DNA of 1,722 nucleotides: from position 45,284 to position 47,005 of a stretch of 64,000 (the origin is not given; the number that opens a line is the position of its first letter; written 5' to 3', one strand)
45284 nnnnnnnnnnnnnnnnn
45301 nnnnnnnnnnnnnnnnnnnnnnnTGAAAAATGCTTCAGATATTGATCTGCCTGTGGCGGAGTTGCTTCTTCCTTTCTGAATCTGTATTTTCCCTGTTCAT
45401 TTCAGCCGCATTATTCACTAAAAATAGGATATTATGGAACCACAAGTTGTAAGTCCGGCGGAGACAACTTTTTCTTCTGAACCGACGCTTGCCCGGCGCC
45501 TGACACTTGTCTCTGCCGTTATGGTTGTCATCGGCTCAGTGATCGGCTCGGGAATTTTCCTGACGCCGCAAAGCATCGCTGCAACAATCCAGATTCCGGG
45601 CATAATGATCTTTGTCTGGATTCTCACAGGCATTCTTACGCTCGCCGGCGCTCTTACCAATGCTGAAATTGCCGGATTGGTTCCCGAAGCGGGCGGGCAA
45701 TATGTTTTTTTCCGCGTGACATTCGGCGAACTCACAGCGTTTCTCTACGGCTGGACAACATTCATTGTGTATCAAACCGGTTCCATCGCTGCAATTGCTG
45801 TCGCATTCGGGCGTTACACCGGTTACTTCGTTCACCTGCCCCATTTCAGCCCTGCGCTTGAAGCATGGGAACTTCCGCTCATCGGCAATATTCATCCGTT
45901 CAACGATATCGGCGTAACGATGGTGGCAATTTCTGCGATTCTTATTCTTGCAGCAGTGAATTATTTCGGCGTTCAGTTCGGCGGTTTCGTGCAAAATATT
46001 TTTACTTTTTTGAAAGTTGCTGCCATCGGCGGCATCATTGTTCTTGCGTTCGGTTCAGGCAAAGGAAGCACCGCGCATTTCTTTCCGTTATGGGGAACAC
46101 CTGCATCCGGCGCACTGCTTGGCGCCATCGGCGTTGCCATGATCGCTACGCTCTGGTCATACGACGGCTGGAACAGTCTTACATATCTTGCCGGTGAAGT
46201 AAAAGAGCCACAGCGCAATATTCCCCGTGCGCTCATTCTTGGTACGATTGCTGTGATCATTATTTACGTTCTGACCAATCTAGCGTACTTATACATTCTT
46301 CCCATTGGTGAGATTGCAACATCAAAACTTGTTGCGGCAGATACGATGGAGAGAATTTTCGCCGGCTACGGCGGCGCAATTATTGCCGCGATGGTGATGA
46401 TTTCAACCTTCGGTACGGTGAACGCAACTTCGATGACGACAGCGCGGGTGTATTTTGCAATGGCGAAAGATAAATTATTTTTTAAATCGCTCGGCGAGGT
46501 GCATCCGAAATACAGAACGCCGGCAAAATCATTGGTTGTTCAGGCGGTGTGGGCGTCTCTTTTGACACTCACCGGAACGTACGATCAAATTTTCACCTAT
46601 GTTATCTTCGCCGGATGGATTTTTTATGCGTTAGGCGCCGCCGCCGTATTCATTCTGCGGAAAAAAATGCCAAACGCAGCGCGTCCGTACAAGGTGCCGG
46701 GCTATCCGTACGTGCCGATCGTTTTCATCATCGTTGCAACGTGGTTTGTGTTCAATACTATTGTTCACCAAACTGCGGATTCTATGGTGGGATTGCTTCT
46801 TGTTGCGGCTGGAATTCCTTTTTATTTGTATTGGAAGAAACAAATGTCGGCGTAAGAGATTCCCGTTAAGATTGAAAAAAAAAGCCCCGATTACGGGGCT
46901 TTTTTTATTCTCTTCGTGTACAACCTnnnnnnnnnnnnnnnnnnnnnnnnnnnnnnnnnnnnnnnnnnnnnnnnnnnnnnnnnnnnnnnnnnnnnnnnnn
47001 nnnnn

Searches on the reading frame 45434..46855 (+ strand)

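Call 3: search_protein_families(library=pfam, proteins=[window:45434-46855:+], max_evalue=0.01)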
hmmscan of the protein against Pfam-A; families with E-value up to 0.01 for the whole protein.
window:45434-46855:+ (473 aa): 2 families
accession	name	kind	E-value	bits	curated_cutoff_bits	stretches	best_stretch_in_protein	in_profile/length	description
PF13520.12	AA_permease_2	-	1.3e-55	189.5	27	1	23-455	1-421/427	Amino acid permease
PF00324.27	AA_permease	-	5.5e-32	111.5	24.6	1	28-446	2-425/470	Amino acid permease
